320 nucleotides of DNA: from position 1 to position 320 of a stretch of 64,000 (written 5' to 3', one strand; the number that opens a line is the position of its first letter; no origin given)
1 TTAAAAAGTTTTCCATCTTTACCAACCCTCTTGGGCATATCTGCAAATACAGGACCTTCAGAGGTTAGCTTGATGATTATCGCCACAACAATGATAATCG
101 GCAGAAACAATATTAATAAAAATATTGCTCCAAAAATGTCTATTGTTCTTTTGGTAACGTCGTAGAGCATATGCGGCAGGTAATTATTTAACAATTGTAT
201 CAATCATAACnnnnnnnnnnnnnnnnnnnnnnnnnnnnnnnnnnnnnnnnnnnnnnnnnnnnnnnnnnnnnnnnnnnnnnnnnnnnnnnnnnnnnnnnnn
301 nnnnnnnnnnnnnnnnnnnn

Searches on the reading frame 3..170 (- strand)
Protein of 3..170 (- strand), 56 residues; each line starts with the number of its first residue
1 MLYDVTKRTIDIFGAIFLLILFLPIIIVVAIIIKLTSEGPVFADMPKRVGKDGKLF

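Call 8: search_protein_families(library=pfam, proteins=[window:3-170:-], max_evalue=0.01)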
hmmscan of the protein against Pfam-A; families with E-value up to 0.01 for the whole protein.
window:3-170:- (56 aa): 1 family
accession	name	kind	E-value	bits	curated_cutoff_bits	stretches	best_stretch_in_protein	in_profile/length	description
PF02397.22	Bac_transf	-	2.4e-09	37.4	27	1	7-56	1-49/179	Bacterial sugar transferase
